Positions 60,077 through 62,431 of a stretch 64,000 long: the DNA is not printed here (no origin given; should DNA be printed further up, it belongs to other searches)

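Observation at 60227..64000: Hmc/Dsr-like membrane redox module with a fused HdrE-HdrD-type oxidoreductase (DUF224-type), possibly the membrane partner of the ETF system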

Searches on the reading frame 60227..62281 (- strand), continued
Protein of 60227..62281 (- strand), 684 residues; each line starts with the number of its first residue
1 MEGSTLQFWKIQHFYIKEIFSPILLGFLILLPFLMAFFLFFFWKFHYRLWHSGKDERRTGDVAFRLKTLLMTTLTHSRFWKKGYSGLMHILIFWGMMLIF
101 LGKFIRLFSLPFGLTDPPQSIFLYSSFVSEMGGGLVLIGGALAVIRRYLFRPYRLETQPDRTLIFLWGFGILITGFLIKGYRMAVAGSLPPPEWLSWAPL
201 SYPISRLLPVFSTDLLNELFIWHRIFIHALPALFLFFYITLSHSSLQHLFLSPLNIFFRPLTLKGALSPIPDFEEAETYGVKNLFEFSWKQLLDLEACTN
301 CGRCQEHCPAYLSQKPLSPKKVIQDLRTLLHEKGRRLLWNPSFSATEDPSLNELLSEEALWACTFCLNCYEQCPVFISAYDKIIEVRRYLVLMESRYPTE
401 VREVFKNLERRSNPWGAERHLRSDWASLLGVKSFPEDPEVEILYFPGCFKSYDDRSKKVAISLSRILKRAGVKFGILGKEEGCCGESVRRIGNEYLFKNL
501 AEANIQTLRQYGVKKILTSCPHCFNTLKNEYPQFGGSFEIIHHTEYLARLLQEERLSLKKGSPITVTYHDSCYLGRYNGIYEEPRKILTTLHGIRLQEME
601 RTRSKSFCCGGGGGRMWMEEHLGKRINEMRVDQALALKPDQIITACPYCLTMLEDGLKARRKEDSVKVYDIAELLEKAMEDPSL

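Call 34: search_solved_structures(query=window:60227-62281:-, max_evalue=0.001, show_alignments=2)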
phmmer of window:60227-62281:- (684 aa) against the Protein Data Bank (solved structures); distinct sequences matched with E-value up to 0.001: 3.
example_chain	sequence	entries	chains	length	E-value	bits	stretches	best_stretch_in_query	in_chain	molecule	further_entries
9ojn_A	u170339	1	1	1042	2.9e-107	362.8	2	354-680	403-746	Iron-sulfur-binding reductase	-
9sfi_C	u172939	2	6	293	3.5e-05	25.3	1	532-657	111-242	H(2)/formate:CoB-CoM heterodisulfide,ferredoxin reductase subunit B2 | Heterodisulfide reductase subunit B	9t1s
8rvv_B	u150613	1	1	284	0.00085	20.8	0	527-679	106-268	H(2):CoB-CoM heterodisulfide,ferredoxin reductase subunit B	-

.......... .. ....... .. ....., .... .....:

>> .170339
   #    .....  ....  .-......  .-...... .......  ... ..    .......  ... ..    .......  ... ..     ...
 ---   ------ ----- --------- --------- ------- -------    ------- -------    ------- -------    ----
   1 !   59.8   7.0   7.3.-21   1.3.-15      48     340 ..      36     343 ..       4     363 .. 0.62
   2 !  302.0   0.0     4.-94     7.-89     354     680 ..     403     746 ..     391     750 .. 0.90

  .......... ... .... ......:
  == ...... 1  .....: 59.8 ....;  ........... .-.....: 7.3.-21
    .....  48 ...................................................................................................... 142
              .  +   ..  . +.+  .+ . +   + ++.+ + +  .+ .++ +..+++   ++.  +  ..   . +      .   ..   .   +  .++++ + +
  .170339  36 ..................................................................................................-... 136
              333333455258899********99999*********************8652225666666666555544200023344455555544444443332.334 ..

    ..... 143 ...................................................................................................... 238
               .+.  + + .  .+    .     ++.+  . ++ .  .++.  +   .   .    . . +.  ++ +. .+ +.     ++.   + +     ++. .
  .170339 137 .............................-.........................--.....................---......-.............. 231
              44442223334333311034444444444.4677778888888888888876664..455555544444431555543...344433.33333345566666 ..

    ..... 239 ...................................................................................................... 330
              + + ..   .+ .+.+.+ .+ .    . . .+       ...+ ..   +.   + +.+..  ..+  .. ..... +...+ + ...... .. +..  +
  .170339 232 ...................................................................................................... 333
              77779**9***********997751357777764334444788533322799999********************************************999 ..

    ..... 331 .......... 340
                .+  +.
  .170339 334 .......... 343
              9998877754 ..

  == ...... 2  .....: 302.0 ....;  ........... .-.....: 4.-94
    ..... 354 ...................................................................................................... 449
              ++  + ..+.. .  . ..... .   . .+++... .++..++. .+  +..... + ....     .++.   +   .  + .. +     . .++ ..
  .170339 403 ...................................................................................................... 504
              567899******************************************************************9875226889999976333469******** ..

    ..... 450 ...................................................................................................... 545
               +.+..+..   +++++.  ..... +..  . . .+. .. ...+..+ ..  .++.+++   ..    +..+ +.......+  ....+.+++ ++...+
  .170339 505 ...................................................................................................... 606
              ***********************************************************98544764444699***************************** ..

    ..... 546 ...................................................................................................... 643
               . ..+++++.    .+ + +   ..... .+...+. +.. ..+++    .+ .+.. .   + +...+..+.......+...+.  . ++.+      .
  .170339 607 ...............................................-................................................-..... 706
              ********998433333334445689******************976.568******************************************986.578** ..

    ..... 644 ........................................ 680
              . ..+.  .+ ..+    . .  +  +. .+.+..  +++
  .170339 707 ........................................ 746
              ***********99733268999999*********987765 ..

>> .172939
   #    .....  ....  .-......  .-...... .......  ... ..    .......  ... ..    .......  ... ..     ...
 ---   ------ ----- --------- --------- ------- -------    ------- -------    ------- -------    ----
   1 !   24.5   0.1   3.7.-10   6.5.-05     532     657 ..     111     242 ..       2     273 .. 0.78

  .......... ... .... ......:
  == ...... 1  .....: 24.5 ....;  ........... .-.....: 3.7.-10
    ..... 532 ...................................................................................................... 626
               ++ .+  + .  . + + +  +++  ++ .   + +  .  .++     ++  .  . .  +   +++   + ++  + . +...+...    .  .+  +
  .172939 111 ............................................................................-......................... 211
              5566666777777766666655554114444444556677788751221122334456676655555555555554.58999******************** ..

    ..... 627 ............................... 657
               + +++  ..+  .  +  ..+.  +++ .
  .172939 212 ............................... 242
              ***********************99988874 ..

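Call 35: find_related_loci(query=window:60227-62281:-, collection=metagenome_contigs, flank=9000)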
Query window:60227-62281:- (684 aa) in metagenome_contigs; peptide patterns used: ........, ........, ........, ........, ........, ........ (x = any residue, [..] = any of these).
600 stretches matched a pattern (row limit reached: there are more); 519 encode a relative of the query (tblastn E <= 1e-3); the best 80 are kept; 80 distinct loci.
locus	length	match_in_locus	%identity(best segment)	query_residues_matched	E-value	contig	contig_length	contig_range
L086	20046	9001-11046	73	1-683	0e+0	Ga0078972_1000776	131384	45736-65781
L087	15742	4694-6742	67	1-683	0e+0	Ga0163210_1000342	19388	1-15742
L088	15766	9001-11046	64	1-681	0e+0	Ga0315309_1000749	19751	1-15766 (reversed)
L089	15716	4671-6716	64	1-681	0e+0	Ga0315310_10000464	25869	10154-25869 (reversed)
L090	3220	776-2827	65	1-683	0e+0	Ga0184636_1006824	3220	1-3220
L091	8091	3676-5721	63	1-681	0e+0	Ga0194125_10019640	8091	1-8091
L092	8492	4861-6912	64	1-683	0e+0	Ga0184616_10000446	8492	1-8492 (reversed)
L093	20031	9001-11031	63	6-681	0e+0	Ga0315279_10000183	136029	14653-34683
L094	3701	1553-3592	63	1-679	0e+0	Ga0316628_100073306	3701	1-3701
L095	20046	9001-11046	62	1-679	0e+0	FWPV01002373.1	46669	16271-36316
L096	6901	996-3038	63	1-680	0e+0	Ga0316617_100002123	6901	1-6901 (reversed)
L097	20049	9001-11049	60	2-683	0e+0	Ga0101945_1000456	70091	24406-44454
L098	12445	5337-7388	60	1-680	0e+0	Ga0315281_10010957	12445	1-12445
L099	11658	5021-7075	59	1-681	0e+0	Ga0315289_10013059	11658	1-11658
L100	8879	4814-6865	59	1-680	0e+0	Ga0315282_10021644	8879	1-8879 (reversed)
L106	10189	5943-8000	58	1-681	0e+0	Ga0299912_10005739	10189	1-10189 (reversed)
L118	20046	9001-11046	59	1-681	0e+0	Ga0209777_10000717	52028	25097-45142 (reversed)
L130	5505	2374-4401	56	4-679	0e+0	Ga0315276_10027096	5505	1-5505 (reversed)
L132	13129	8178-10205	56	4-679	0e+0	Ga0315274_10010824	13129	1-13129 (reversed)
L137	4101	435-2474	56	4-684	0e+0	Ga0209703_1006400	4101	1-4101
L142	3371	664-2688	55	4-679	0e+0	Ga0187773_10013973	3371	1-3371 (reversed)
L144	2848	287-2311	56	4-679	0e+0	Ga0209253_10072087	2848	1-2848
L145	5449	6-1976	55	22-679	0e+0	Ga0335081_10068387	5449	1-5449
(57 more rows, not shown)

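Call 49: search_solved_structures(query=L084:5458-7785:+, max_evalue=1e-10, show_alignments=1)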
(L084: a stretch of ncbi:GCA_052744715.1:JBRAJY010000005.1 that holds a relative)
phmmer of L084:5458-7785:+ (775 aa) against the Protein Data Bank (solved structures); distinct sequences matched with E-value up to 1e-10: 45.
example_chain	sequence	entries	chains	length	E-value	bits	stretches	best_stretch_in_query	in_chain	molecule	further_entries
6cz7_A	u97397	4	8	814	2.4e-103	350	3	58-315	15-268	ArrA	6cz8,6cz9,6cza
2vpw_A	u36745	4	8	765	2.8e-55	191.1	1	15-531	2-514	THIOSULFATE REDUCTASE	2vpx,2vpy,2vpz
2e7z_A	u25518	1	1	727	1e-31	113.1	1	64-394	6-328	Acetylene hydratase Ahy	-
1aa6_A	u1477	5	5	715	7.3e-29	103.7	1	58-386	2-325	FORMATE DEHYDROGENASE H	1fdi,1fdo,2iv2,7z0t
7qv7_S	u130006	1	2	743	6.1e-28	100.7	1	56-558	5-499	Hydrogen dependent carbon dioxide reductase subunit FdhF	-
5e7o_A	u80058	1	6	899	1e-25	93.3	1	97-305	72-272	DMSO reductase family type II enzyme, molybdopterin subunit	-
4ydd_A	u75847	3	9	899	2e-25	92.4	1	97-305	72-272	DMSO reductase family type II enzyme, molybdopterin subunit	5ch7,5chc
2jim_A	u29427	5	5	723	5.4e-24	87.6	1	55-389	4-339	PERIPLASMIC NITRATE REDUCTASE | PROTEIN (PERIPLASMIC NITRATE REDUCTASE)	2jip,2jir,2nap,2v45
7bkb_D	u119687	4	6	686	2.1e-23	85.7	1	58-355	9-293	Formate dehydrogenase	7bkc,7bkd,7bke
2jio_A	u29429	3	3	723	2.7e-23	85.3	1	55-389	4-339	PERIPLASMIC NITRATE REDUCTASE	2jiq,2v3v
7vw6_A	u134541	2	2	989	7.1e-22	80.6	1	47-390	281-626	Formate dehydrogenase | Tungsten-containing formate dehydrogenase alpha subunit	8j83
7e5z_A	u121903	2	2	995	7.3e-22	80.6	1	47-390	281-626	Formate dehydrogenase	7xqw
9t1s_L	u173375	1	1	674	2.6e-19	72.1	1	59-503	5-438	formate dehydrogenase (coenzyme F420)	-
8k9e_B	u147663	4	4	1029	2.3e-18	69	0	13-287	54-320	Fe-S-cluster-containing hydrogenase components 1-like protein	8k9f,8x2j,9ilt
8rqz_C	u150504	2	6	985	2.8e-18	68.7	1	43-391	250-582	Probable oxidoreductase YjgC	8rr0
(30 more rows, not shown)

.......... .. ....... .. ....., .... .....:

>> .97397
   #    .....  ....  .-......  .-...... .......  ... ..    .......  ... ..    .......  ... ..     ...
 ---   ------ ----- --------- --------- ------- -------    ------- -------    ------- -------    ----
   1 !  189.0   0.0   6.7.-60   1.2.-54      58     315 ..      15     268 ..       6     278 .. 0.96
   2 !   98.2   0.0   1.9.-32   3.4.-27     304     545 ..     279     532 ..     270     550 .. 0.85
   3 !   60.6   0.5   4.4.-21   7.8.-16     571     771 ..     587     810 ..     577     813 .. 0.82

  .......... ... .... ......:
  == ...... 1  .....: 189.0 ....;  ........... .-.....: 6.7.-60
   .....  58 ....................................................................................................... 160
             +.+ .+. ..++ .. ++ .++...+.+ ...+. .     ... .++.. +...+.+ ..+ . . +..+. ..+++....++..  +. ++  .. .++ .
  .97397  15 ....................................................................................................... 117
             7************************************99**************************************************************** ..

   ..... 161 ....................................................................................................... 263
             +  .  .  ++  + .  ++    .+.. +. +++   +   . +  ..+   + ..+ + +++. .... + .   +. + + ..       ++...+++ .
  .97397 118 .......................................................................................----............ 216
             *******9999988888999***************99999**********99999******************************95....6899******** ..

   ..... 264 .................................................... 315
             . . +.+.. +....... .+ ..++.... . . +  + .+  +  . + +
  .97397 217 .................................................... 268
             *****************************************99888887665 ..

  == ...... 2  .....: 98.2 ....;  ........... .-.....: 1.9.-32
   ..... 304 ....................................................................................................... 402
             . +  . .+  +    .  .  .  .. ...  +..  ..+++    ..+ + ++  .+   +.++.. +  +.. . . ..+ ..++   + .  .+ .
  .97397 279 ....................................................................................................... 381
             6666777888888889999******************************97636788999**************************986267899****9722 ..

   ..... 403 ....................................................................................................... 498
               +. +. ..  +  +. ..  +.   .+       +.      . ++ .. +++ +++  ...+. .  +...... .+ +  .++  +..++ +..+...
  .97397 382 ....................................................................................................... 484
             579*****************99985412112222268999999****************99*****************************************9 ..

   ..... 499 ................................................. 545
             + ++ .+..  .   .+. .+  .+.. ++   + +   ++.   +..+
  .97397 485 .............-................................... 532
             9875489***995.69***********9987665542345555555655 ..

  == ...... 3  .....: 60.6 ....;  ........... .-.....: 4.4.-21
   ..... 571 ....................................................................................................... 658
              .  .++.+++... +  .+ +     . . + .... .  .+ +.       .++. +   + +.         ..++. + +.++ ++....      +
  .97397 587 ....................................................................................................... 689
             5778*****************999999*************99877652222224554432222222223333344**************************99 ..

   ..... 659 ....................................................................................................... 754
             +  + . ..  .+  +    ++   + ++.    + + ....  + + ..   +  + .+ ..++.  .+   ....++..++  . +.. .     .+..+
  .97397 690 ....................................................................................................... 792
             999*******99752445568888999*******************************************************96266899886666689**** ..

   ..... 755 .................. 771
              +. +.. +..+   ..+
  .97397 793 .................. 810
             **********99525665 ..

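Call 50: find_encoding_contigs(protein=P0001, flank=10000, max_places=1)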
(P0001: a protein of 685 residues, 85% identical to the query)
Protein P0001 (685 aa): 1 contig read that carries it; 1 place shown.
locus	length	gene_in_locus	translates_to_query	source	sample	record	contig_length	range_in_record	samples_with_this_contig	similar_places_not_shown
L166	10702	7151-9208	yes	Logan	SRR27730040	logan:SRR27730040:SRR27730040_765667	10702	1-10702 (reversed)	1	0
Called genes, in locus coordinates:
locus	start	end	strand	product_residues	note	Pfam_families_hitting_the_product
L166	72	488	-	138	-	PF00072:Response_reg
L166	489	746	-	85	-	-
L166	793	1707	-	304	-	PF07238:PilZ, PF01590:GAF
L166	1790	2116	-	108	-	PF02922:CBM_48, PF16561:AMPK1_CBM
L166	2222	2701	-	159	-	-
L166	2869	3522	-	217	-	PF00072:Response_reg, PF00196:GerE, PF08281:Sigma70_r4_2 (weak)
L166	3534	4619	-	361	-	PF00989:PAS, PF08448:PAS_4, PF13426:PAS_9, PF08447:PAS_3, PF07730:HisKA_3, PF02518:HATPase_c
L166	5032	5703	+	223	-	PF12837:Fer4_6 (faint), PF12838:Fer4_7 (weak), PF13183:Fer4_8 (faint), PF13247:Fer4_11, PF00037:Fer4 (weak), PF12797:Fer4_2 (weak), PF12838:Fer4_7 (weak), PF13247:Fer4_11 (weak), +3 more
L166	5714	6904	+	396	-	PF03916:NrfD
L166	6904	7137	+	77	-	-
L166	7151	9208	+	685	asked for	PF00037:Fer4 (faint), PF12797:Fer4_2 (weak), PF13183:Fer4_8, PF13187:Fer4_9, PF13237:Fer4_10, PF02754:CCG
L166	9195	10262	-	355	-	PF03401:TctC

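Call 51: find_encoding_contigs(protein=P0003, flank=10000, max_places=1)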
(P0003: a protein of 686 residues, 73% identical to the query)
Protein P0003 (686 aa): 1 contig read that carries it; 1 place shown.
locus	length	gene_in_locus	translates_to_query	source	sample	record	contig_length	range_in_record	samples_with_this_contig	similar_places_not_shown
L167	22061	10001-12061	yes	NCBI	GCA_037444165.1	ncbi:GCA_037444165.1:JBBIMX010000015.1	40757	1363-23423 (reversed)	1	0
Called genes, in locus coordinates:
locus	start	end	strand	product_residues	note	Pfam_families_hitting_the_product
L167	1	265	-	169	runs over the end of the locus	PF13237:Fer4_10 (weak), PF13247:Fer4_11, PF14697:Fer4_21 (weak), PF25160:LdpA_Fe-S-bd (weak), PF12838:Fer4_7, PF13187:Fer4_9 (weak), PF12797:Fer4_2 (weak), PF00037:Fer4 (weak), +2 more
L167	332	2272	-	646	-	PF02730:AFOR_N, PF01314:AFOR_C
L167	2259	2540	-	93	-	-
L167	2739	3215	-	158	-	PF07238:PilZ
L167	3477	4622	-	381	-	PF02771:Acyl-CoA_dh_N, PF02770:Acyl-CoA_dh_M, PF00441:Acyl-CoA_dh_1, PF08028:Acyl-CoA_dh_2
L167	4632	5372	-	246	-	PF00106:adh_short, PF08659:KR, PF13561:adh_short_C2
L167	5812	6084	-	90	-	PF08734:GYD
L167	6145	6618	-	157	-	PF00027:cNMP_binding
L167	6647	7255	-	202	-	PF01590:GAF, PF13185:GAF_2, PF13492:GAF_3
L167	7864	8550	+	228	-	PF12797:Fer4_2 (weak), PF12838:Fer4_7 (weak), PF13247:Fer4_11, PF00037:Fer4 (weak), PF12797:Fer4_2 (weak), PF12838:Fer4_7 (weak), PF13187:Fer4_9, PF13247:Fer4_11 (weak), +6 more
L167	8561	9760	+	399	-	PF03916:NrfD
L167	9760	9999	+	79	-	-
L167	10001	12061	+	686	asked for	PF12797:Fer4_2 (weak), PF13183:Fer4_8, PF13187:Fer4_9, PF13237:Fer4_10, PF02754:CCG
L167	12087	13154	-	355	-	PF03401:TctC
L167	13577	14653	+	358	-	PF03783:CsgG (faint)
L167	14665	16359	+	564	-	PF00501:AMP-binding, PF13193:AMP-binding_C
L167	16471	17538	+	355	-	PF03480:DctP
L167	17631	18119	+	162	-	PF04290:DctQ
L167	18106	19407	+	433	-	PF06808:DctM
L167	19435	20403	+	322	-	PF00941:FAD_binding_5, PF03450:CO_deh_flav_C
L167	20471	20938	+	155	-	PF00111:Fer2, PF13085:Fer2_3 (weak), PF01799:Fer2_2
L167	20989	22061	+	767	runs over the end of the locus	PF01315:Ald_Xan_dh_C, PF02738:MoCoBD_1, PF20256:MoCoBD_2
